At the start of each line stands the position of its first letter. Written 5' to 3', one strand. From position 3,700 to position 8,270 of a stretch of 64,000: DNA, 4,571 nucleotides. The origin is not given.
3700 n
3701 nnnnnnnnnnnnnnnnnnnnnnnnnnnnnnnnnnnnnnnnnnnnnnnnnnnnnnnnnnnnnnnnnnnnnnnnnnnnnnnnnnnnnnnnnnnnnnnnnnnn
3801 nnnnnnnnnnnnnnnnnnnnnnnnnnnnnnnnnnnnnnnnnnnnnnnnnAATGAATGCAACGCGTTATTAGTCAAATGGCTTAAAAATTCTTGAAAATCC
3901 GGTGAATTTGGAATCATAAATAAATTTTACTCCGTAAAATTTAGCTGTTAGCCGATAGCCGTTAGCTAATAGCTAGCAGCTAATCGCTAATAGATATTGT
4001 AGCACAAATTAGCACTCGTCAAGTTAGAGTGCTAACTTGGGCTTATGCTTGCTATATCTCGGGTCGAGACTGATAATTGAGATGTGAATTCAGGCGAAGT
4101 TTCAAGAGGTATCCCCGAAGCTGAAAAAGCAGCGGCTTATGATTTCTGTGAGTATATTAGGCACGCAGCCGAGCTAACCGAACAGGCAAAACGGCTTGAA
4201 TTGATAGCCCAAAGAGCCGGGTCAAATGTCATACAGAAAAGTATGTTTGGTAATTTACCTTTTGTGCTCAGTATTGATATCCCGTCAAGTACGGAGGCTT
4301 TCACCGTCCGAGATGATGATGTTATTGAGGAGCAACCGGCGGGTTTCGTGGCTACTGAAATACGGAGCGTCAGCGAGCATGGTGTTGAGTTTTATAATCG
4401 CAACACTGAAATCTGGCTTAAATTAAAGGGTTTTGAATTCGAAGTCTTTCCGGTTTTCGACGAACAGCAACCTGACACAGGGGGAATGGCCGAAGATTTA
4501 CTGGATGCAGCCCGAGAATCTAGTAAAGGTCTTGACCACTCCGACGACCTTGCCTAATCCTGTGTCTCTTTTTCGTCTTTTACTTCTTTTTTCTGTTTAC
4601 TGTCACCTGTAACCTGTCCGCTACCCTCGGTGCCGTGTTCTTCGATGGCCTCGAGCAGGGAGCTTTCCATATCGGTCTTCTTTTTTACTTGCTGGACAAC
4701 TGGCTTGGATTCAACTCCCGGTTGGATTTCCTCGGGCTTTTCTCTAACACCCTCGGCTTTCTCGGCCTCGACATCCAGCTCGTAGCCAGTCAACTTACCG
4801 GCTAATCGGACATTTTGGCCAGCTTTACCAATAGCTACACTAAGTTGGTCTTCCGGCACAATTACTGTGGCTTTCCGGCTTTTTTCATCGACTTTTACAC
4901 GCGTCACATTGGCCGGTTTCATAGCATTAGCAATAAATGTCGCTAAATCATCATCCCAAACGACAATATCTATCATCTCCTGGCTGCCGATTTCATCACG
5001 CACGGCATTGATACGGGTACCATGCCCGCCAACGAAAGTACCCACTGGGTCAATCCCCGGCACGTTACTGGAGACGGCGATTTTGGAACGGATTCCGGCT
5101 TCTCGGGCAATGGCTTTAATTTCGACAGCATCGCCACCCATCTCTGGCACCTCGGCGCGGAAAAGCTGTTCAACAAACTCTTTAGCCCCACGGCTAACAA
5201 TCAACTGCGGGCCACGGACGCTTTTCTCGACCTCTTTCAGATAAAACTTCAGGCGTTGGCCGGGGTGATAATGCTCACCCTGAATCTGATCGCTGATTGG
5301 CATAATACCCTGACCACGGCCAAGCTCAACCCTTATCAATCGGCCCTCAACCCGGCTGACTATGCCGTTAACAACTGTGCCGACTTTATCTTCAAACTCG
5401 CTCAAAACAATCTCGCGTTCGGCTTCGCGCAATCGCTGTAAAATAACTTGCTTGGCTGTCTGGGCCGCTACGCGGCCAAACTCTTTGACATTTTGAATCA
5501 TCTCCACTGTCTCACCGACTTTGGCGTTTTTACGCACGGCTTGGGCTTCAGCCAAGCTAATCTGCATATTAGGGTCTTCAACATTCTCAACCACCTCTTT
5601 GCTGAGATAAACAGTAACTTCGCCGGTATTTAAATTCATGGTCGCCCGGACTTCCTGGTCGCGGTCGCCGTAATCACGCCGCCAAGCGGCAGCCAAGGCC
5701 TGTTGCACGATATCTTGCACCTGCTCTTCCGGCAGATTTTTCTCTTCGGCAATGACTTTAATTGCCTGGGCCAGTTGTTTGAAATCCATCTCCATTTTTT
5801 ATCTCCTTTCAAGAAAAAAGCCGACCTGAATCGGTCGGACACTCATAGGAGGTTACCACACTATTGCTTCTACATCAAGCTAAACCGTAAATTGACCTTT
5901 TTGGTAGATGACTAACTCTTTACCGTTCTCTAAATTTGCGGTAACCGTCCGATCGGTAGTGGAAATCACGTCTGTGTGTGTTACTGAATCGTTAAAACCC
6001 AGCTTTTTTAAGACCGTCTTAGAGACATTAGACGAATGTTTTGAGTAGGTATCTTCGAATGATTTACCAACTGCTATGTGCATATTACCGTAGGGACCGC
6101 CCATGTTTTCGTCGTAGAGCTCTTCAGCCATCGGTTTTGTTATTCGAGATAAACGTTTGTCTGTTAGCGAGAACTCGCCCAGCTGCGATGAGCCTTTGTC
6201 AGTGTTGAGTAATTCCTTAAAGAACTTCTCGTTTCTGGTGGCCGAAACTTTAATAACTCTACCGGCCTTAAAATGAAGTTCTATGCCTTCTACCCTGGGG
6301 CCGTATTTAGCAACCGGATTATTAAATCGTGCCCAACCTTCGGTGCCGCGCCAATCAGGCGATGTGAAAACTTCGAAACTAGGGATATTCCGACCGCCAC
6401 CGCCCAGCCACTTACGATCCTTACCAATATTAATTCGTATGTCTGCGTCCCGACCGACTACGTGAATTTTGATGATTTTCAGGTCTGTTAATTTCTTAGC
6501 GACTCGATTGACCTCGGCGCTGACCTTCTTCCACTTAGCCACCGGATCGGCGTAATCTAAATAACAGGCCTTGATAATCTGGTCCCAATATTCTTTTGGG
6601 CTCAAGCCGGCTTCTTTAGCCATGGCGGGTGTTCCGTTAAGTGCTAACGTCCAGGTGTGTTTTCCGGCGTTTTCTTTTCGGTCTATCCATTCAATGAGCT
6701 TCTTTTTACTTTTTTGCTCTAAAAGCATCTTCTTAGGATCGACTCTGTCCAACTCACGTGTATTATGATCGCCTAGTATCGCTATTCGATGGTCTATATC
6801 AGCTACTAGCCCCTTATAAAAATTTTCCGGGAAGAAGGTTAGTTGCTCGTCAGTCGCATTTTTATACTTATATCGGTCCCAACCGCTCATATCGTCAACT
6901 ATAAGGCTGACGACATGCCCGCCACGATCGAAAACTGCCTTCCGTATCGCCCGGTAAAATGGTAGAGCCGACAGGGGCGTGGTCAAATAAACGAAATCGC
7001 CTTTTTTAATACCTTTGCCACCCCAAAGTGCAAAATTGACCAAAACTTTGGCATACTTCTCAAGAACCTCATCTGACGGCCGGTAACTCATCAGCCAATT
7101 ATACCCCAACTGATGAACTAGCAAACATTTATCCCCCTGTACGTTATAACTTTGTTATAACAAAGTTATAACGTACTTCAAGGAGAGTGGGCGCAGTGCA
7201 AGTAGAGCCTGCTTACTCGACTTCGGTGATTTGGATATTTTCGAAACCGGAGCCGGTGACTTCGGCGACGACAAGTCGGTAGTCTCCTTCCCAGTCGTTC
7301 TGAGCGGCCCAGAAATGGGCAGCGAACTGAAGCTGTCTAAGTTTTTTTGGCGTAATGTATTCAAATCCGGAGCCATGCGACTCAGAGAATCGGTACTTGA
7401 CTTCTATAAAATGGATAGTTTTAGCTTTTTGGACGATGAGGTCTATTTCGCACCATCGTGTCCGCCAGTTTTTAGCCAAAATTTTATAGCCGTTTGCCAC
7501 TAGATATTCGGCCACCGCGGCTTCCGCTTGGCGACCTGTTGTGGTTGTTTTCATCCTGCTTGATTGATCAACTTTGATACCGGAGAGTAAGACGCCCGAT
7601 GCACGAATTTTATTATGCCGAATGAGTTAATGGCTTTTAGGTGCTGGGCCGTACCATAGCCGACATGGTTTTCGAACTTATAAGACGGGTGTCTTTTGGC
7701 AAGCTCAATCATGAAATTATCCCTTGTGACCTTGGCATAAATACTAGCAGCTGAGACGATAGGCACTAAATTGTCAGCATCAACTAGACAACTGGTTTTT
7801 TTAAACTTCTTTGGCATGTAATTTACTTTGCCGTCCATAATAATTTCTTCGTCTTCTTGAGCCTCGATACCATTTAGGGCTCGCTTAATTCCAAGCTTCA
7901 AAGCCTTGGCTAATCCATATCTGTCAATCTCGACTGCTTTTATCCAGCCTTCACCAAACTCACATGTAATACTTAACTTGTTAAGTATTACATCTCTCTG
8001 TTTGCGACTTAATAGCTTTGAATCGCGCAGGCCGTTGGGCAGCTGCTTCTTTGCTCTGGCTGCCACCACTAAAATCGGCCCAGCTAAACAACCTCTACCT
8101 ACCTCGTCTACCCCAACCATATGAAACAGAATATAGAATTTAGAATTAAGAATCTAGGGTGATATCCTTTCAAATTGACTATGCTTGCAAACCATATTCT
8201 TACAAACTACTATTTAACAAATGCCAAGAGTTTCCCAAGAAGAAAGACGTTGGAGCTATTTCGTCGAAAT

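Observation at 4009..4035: Perfect CIRCE (HrcA operator) between clpC and a hypothetical gene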

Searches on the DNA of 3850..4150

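Call 77: search_rna_families(source=window, start=3850, end=4150, threshold=evalue, max_evalue=1)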
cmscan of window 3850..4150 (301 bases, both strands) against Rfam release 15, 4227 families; matches with E-value up to 1: 1.
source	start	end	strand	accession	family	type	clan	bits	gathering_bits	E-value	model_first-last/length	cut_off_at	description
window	3941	4059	+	RF01602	plasmodium_snoR27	Gene; snRNA; snoRNA; HACA-box;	-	21.1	50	0.65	1-143/143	no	small nucleolar RNA snoR27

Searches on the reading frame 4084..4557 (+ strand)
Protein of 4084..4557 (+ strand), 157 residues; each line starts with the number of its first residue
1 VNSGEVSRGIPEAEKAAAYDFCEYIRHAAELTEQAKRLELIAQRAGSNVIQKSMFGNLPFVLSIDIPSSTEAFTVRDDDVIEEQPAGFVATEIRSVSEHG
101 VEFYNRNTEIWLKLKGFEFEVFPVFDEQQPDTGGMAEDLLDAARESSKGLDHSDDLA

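Call 4: search_protein_families(library=pfam, proteins=[window:4084-4557:+])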
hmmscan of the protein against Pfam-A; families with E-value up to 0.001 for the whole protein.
window:4084-4557:+ (157 aa): 0 families

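Call 5: search_protein_families(library=ncbifam, proteins=[window:4084-4557:+])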
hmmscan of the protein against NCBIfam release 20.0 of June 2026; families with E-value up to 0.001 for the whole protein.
window:4084-4557:+ (157 aa): 0 families

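Call 10: find_homologous_proteins(query=window:4084-4557:+, max_evalue=0.01)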
Query window:4084-4557:+ (157 aa): 3 proteins with E <= 0.01 among 54 candidates.
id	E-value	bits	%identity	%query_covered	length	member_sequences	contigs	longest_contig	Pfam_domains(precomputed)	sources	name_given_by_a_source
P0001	7.6e-97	339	99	100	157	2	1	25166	-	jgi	-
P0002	5.1e-43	165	56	92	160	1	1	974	-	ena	-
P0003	2.2e-29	120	52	80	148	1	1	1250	-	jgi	jgi:hypothetical protein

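Call 17: find_encoding_contigs(protein=P0002, flank=5000)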
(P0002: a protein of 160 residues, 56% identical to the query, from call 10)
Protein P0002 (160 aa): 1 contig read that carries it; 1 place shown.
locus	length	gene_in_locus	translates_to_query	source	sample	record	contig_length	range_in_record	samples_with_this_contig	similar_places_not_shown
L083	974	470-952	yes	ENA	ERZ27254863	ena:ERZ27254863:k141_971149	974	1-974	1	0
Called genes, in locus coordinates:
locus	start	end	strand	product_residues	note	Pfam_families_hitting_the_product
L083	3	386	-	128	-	?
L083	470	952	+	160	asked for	-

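Call 18: find_encoding_contigs(protein=P0003, flank=5000)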
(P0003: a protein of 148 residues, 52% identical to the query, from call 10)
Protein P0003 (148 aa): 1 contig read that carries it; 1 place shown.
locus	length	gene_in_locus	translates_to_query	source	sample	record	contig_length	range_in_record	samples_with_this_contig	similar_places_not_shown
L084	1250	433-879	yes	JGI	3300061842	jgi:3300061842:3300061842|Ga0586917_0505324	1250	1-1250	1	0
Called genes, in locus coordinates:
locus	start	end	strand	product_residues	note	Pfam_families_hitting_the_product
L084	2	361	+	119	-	?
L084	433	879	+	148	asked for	-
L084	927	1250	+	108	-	?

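Call 59: search_protein_families(library=phrogs, proteins=[window:4084-4557:+], max_evalue=0.01)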
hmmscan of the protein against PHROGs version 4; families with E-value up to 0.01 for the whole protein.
window:4084-4557:+ (157 aa): 0 families

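Call 60: search_protein_representatives(protein=window:4084-4557:+)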
Query: 157 residues. Proteins with E-value up to 0.001 (for the whole library): 44; up to 1e-10: 24; up to 1e-30: 2. The best 44 are listed.
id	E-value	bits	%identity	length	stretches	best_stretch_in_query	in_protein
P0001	2.4e-97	339.2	99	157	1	1-157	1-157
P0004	7.5e-33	130.0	52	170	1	1-131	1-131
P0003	7.1e-30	120.4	52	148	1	9-131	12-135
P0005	1.3e-29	119.5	48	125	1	17-127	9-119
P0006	2.4e-29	118.6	49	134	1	12-128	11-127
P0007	8.1e-28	113.7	46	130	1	10-131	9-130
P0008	2.3e-27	112.2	49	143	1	15-129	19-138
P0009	3.3e-27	111.7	48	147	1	8-125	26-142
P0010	7.3e-24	100.9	46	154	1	9-131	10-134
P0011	3.9e-23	98.5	47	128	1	11-130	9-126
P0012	1.8e-21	93.1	44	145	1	11-126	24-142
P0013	2.0e-21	92.9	45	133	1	3-127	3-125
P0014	5.8e-20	88.2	42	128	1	4-128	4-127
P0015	3.2e-19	85.8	42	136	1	17-124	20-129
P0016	1.6e-17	80.3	42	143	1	16-129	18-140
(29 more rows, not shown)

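Call 63: find_encoding_contigs(protein=P0004, flank=4000, max_places=3)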
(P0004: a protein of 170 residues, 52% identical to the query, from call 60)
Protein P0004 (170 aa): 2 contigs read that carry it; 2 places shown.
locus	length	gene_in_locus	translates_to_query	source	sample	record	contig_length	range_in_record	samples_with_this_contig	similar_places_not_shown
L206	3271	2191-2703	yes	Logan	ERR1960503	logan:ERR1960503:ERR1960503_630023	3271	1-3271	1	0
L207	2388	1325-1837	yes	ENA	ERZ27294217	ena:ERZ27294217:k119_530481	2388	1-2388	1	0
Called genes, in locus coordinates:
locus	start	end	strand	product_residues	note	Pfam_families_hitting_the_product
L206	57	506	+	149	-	-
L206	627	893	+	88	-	PF22976:RRM_10 (weak), PF00076:RRM_1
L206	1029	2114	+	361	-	-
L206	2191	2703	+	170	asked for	-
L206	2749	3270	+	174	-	?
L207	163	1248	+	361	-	-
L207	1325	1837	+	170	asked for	-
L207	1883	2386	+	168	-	?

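Call 64: find_encoding_contigs(protein=P0001, flank=10000, max_places=3)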
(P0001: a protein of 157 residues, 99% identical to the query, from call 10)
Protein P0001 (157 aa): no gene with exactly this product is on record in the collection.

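Call 67: predict_structure(alignment_id=A2)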
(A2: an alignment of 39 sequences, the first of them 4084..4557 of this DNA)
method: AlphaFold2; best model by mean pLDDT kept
length: 157 residues; sequences in the alignment: 39
mean_pLDDT: 89.3   pTM: 0.68
mean pLDDT of the five models: 89.3, 89.0, 88.8, 88.6, 87.5
residues with pLDDT >= 90: 109; 70-90: 28; 50-70: 19; < 50: 1
segments of 3 or more residues with pLDDT < 50: none
pLDDT, mean of each block of 10 residues (from residue 1): 64 93 97 97 97 91 98 98 98 97 97 98 84 68 76 69
secondary structure, 60 per line:
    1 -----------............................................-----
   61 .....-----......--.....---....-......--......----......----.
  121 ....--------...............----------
elements in order: H12-55 E61-65 E71-76 E79-83 E87-90 E92-97 E100-105 E110-115 E120-124 H133-147

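Call 71: fold_search(model_id=the predicted structure, library=pdb)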
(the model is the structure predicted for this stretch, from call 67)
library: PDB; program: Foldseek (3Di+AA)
matches with E <= 10: 760; with E <= 0.001: 0
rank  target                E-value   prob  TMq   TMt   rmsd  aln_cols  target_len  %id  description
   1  7zpp_N                3.4e-01  0.28  0.19  0.13   7.7        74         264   12  Cryo-EM structure of the MVV CSC intasome at 4.5A resolution (released 2022-05-11)
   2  1npp_D                3.4e-01  0.20  0.20  0.13  19.5       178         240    9  CRYSTAL STRUCTURE OF AQUIFEX AEOLICUS NUSG IN P2(1) (released 2003-03-11)
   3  4p5t_E                4.0e-01  0.10  0.15  0.13  11.2        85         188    7  14.C6 TCR complexed with MHC class II I-Ab/3K peptide (released 2014-05-28)
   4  5gkj_B                4.5e-01  0.44  0.31  0.23  10.7       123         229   10  Structure of EndoMS in apo form (released 2016-11-02)
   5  1rhf_A                4.5e-01  0.15  0.17  0.15  10.8        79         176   20  Crystal Structure of human Tyro3-D1D2 (released 2004-03-23)
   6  5gke_A                4.8e-01  0.35  0.30  0.22   9.7       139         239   10  Structure of EndoMS-dsDNA1 complex (released 2016-11-02)
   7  1npp_B                4.8e-01  0.16  0.20  0.13  19.3       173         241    9  CRYSTAL STRUCTURE OF AQUIFEX AEOLICUS NUSG IN P2(1) (released 2003-03-11)
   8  6pbx_A                5.1e-01  0.20  0.23  0.07  17.2       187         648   11  Single particle cryo-EM structure of the voltage-gated K+ channel Eag1 3-13 deletion mutant bound to calmodulin (confo (released 2019-09-18)
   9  8vst_A                5.7e-01  0.23  0.20  0.14  10.0        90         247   11  Rns mutant H20A/R75A (released 2025-07-23)
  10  4hwn                  5.7e-01  0.10  0.15  0.24  12.1        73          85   11  Crystal structure of the second Ig-C2 domain of human Fc-receptor like A (FCRLA), Isoform 9 [NYSGRC-005836] (released 2012-11-21)
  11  4lit                  6.1e-01  0.30  0.26  0.14   7.3       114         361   10  Structure of YcfD a Ribosomal oxygenase from Escherichia coli in complex with Cobalt and 2-oxoglutarate. (released 2014-05-14)
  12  7pub_IA               6.8e-01  0.14  0.20  0.07  13.6       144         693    8  Late assembly intermediate of the Trypanosoma brucei mitoribosomal small subunit (released 2022-05-04)
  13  8vst_B                7.3e-01  0.18  0.19  0.13  10.1        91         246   11  Rns mutant H20A/R75A (released 2025-07-23)
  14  5d2l_O                7.3e-01  0.09  0.13  0.12  11.2        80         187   15  Crystal structure of TCR C7 in complex with HCMV NLV epitope presented by HLA-A2 (released 2015-10-07)
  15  8xht_B                8.7e-01  0.10  0.19  0.13  11.4       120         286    8  The apo structure of PaBcmG (released 2025-05-28)
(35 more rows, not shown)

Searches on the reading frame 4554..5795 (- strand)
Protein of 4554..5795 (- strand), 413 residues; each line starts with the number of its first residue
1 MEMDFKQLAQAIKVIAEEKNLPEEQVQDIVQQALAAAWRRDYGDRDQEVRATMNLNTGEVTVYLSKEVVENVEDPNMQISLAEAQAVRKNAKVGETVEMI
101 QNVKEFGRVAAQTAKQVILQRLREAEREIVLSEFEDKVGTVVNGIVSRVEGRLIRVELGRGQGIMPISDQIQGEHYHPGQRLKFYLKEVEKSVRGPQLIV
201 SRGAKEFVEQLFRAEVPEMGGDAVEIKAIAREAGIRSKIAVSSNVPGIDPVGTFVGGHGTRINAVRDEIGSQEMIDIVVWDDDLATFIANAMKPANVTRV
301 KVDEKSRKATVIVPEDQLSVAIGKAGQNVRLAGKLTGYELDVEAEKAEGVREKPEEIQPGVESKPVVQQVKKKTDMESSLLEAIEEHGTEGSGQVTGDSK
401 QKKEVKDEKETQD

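Call 4: search_protein_families(library=pfam, proteins=[window:4554-5795:-])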
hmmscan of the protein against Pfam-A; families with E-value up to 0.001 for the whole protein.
window:4554-5795:- (413 aa): 5 families
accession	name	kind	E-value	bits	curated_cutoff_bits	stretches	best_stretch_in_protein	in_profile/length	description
PF08529.16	NusA_N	-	2.7e-36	124.8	23.8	1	8-128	2-119/119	NusA N-terminal domain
PF13184.12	KH_5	-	3.1e-22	78.9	27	1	233-302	1-69/69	NusA-like KH domain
PF00575.29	S1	-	1.2e-07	32.4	22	1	136-198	2-71/74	S1 RNA binding domain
PF23095.1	KH_NusA_C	-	1.7e-05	25.2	34.2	1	313-342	5-34/59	Transcription termination/antitermination protein NusA, KH domain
PF07650.23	KH_2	-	0.0001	22.5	22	1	286-343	4-62/78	KH domain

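Call 5: search_protein_families(library=ncbifam, proteins=[window:4554-5795:-])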
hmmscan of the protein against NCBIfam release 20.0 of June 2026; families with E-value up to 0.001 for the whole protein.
window:4554-5795:- (413 aa): 5 families
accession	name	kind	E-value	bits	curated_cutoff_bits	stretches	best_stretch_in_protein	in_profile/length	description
TIGR01953.1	NusA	equivalog_domain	1.3e-110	369.6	253.4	1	8-346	2-339/340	transcription termination factor NusA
NF006645.0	PRK09202.4-5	equivalog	1.9e-59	201.7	532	1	7-346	18-371/540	transcription termination/antitermination protein NusA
NF006642.0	PRK09202.4-1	equivalog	4.1e-33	114.7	687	1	8-341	20-371/614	transcription termination/antitermination protein NusA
TIGR01952.1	nusA_arch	equivalog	1.5e-12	48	74.35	1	251-343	44-136/141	NusA-like transcription termination signal-binding factor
NF006261.0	PRK08406.1-5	equivalog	0.00028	20.5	231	0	307-342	32-67/173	transcription elongation factor NusA-like protein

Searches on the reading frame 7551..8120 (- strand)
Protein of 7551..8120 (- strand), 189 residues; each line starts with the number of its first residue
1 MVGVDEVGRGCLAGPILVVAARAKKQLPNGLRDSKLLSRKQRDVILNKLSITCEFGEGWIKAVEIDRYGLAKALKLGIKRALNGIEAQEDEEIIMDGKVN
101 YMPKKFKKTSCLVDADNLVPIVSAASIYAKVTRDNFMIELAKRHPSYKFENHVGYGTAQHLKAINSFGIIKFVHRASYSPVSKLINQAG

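Call 7: search_protein_families(library=pfam, proteins=[window:7551-8120:-], max_evalue=0.00001)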
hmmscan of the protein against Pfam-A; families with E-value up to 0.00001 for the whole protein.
window:7551-8120:- (189 aa): 1 family
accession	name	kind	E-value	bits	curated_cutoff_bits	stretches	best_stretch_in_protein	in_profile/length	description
PF01351.25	RNase_HII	-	2.4e-31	109.6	25.8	1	2-179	1-197/199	Ribonuclease HII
